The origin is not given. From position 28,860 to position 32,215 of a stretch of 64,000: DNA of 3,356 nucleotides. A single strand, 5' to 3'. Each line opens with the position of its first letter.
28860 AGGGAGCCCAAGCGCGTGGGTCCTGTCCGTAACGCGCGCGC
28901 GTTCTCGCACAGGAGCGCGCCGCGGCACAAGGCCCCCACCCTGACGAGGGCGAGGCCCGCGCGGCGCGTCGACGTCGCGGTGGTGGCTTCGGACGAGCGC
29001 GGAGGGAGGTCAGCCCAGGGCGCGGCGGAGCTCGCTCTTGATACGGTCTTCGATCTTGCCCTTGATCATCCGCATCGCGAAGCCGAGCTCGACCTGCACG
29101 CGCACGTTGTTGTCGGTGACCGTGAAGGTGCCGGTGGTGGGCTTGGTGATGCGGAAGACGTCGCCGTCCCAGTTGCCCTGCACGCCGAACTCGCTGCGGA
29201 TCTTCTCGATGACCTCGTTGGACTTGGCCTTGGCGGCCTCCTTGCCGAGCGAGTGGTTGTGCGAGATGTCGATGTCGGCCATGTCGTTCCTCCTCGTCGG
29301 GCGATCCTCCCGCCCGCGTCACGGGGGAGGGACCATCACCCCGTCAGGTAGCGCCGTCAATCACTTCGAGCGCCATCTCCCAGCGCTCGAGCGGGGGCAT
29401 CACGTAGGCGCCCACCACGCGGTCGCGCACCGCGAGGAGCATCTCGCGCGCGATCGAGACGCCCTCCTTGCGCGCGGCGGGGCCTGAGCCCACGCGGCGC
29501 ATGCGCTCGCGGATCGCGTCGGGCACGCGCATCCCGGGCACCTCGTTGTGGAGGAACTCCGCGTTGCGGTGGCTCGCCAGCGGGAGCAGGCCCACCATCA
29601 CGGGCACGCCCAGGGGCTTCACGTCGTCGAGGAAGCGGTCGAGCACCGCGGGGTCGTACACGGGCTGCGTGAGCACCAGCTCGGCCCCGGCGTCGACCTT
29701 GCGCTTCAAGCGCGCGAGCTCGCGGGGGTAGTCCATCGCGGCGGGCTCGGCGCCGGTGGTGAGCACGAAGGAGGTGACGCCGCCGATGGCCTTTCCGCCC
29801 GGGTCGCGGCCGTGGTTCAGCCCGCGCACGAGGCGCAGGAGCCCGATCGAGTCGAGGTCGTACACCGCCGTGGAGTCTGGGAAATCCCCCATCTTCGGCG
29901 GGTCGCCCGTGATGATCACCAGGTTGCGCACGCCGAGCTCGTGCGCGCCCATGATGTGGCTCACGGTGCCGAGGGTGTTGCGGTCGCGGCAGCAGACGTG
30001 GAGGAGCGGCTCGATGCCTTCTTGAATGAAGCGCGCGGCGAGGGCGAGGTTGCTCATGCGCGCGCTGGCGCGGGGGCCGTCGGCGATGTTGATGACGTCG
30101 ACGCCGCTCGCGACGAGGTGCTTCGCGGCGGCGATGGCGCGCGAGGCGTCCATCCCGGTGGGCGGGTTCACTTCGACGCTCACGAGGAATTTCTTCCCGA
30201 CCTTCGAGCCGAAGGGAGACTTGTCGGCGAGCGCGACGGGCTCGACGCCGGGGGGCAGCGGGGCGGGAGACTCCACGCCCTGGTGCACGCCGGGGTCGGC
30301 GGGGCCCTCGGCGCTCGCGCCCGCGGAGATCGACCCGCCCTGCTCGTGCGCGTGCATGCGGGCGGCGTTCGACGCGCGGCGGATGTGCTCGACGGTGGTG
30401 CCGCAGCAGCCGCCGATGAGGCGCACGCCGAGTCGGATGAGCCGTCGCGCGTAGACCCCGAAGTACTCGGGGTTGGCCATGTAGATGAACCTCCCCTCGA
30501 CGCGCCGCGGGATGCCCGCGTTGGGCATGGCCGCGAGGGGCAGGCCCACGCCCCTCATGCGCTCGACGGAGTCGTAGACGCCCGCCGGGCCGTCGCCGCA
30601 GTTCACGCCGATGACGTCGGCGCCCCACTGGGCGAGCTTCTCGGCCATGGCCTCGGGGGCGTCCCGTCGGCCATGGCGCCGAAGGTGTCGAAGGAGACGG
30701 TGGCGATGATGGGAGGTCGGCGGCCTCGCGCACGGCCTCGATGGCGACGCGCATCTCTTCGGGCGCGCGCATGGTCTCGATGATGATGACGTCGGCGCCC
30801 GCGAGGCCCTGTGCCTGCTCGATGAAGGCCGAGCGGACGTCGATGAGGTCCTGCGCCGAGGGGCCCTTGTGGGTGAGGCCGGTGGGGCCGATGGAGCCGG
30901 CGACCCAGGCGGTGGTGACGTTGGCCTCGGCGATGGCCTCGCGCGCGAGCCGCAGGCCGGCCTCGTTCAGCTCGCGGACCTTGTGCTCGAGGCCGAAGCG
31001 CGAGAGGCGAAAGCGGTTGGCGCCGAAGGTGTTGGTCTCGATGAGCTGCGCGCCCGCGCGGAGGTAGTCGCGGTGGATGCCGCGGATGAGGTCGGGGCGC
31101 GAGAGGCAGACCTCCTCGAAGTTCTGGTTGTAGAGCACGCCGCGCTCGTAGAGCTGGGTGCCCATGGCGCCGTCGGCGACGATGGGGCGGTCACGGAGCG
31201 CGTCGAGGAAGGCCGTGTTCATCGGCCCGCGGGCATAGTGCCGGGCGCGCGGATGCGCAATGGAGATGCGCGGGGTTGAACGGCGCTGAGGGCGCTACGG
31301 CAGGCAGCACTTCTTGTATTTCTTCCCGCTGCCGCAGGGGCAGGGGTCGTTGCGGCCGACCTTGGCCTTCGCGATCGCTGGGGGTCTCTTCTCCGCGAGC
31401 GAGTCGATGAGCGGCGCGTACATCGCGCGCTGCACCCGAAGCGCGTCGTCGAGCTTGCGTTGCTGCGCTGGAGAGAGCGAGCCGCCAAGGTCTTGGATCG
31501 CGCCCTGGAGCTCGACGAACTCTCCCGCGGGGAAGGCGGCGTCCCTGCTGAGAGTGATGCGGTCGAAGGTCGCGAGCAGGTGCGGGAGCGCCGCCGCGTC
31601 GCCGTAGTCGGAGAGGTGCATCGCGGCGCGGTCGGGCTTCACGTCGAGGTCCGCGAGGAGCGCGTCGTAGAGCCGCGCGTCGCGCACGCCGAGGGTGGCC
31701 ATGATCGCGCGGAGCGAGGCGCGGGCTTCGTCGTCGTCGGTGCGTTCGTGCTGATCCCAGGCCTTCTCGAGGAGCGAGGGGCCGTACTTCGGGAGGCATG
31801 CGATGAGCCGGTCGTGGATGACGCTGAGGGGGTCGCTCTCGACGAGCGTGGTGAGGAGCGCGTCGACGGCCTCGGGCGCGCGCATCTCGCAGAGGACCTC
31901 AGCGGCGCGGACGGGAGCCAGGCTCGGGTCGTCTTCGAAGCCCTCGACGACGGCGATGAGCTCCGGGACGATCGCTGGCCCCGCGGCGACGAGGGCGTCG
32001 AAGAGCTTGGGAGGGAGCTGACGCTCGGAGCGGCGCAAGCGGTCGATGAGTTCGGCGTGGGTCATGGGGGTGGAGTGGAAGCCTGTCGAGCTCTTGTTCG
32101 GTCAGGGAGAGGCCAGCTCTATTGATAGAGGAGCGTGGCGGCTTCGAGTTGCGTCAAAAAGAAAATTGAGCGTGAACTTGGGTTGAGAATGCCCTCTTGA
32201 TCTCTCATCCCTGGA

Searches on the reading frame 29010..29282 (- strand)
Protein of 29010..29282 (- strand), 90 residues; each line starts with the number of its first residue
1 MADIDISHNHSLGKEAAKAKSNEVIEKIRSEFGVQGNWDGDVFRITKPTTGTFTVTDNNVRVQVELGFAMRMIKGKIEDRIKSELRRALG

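Call 95: search_protein_families(library=pfam, proteins=[window:29010-29282:-], max_evalue=0.001)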
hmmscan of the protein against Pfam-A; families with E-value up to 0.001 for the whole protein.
window:29010-29282:- (90 aa): 1 family
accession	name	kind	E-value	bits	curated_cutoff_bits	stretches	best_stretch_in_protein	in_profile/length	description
PF09650.15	PHA_gran_rgn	-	6.8e-23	81.2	26.6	1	4-89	1-87/87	Putative polyhydroxyalkanoic acid system protein (PHA_gran_rgn)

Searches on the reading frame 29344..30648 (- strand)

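Call 95: search_protein_families(library=pfam, proteins=[window:29344-30648:-], max_evalue=0.001)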
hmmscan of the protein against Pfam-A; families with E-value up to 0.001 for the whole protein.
window:29344-30648:- (434 aa): 2 families
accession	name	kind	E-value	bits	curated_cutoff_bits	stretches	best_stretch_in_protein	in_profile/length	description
PF02219.23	MTHFR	-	1.9e-32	113.2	24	1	152-421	9-274/287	Methylenetetrahydrofolate reductase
PF02574.22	S-methyl_trans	-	3.6e-18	66.9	22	1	3-95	191-282/283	Homocysteine S-methyltransferase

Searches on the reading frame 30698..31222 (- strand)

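Call 95: search_protein_families(library=pfam, proteins=[window:30698-31222:-], max_evalue=0.001)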
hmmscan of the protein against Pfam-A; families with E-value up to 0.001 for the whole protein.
window:30698-31222:- (175 aa): 1 family
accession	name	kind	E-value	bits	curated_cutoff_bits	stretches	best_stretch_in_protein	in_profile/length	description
PF02574.22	S-methyl_trans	-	1.2e-38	134.1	22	1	14-166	1-159/283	Homocysteine S-methyltransferase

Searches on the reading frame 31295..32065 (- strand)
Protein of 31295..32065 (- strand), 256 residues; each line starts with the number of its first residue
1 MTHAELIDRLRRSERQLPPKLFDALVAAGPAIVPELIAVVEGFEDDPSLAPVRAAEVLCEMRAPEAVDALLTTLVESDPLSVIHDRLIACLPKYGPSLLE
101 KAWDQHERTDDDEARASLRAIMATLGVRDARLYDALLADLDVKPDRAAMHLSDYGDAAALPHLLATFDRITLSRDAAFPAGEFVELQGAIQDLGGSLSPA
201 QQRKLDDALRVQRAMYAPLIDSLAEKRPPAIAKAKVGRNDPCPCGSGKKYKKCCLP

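Call 3: search_protein_families(library=pfam, proteins=[window:31295-32065:-], max_evalue=1)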
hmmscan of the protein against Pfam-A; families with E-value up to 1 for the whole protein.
window:31295-32065:- (256 aa): 4 families
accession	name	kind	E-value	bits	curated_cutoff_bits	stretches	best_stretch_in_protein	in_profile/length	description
PF02810.21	SEC-C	-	1.1e-10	41.6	20.4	1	238-256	1-19/19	SEC-C motif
PF03130.22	HEAT_PBS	-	0.00043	21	20.9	1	53-72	4-23/27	PBS lyase HEAT-like repeat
PF13646.12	HEAT_2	-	0.0054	17.4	27.7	1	44-80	10-46/88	HEAT repeats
PF09106.17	SelB-wing_2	-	0.25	11.9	22.3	0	9-27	21-40/57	Elongation factor SelB, winged helix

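Call 5: search_protein_families(library=ncbifam, proteins=[window:31295-32065:-], max_evalue=1)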
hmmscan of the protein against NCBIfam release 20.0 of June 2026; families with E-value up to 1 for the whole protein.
window:31295-32065:- (256 aa): 9 families
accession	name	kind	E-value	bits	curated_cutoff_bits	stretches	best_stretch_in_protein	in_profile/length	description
NF007704.0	PRK10396.1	equivalog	5.9e-11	42.8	149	1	226-255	191-220/221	hypothetical protein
NF004088.0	PRK05590.1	equivalog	9e-11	42.4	140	1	231-254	140-163/166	hypothetical protein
TIGR04102.1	SWIM_PBPRA1643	hypoth_equivalog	2.4e-10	40.8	68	1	221-254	74-107/108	PBPRA1643 family SWIM/SEC-C metal-binding motif protein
NF002592.0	PRK02250.1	equivalog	2.8e-09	37.3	158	1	229-254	141-166/167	hypothetical protein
NF002449.0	PRK01617.1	equivalog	3e-08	34.2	141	1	233-254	131-152/154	hypothetical protein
NF001213.0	PRK00183.1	equivalog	2.4e-07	30.9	158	1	233-255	131-153/157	hypothetical protein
NF008970.0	PRK12318.1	equivalog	0.0032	16.8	267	1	237-256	2-21/291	methionyl aminopeptidase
NF003262.0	PRK04233.1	equivalog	0.047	13.8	204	1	238-254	6-22/129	hypothetical protein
NF002486.0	PRK01752.1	equivalog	0.075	13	120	1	239-254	138-153/157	YchJ family protein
